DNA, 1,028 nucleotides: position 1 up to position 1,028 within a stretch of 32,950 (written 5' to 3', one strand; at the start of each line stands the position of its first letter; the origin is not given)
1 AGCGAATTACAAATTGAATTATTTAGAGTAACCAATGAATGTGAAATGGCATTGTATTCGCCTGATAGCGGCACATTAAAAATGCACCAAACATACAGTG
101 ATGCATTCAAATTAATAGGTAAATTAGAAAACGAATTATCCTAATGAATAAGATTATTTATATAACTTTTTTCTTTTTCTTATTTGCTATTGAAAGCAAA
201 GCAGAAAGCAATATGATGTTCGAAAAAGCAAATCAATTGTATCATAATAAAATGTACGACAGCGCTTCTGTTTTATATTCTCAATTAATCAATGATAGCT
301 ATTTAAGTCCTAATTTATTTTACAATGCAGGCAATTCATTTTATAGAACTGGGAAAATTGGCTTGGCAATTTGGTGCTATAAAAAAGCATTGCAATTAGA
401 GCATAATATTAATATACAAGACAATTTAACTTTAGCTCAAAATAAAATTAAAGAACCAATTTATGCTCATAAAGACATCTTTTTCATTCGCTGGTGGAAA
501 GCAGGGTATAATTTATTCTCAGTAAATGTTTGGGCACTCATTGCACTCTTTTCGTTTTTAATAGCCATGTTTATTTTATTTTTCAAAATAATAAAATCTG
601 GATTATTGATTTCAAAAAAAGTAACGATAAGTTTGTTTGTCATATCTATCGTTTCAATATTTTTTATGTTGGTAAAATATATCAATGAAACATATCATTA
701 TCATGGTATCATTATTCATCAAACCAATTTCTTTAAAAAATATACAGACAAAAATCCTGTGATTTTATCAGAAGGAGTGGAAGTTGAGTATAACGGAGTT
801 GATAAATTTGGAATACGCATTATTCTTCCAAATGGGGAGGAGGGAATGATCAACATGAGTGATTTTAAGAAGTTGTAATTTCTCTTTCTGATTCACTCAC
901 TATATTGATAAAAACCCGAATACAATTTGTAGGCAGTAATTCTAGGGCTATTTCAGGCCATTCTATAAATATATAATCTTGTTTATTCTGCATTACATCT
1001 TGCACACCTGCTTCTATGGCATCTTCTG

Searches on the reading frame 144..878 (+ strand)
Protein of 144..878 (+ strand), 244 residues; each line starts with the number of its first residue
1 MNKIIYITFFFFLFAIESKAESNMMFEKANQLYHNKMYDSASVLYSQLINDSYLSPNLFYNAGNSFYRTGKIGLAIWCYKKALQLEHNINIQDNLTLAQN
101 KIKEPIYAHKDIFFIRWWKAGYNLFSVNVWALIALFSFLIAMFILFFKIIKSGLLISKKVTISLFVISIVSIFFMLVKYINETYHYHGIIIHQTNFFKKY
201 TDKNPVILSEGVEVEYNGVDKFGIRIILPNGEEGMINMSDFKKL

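Call 93: find_encoding_contigs(protein=window:144-878:+, flank=10000, max_places=3)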
Protein window:144-878:+ (244 aa): 2 contigs read that carry it; 2 places shown.
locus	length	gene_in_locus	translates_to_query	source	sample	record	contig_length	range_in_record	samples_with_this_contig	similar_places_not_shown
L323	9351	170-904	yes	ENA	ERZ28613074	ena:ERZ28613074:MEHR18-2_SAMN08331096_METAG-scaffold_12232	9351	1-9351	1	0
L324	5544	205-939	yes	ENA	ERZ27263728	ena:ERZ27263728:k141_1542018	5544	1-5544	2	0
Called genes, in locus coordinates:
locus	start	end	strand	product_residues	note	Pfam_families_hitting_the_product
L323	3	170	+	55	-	?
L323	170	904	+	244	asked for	-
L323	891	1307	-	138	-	PF02367:TsaE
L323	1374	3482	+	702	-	PF00403:HMA (weak), PF00122:E1-E2_ATPase, PF00702:Hydrolase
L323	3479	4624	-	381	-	PF04055:Radical_SAM, PF19288:CofH_C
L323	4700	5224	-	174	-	PF00255:GSHPx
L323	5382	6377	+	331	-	-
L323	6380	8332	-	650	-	PF12969:DUF3857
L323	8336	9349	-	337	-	?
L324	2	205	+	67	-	?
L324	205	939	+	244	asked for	-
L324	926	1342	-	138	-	PF02367:TsaE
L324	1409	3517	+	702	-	PF00403:HMA (weak), PF00122:E1-E2_ATPase, PF00702:Hydrolase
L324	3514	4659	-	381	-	PF04055:Radical_SAM, PF19288:CofH_C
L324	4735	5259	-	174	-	PF00255:GSHPx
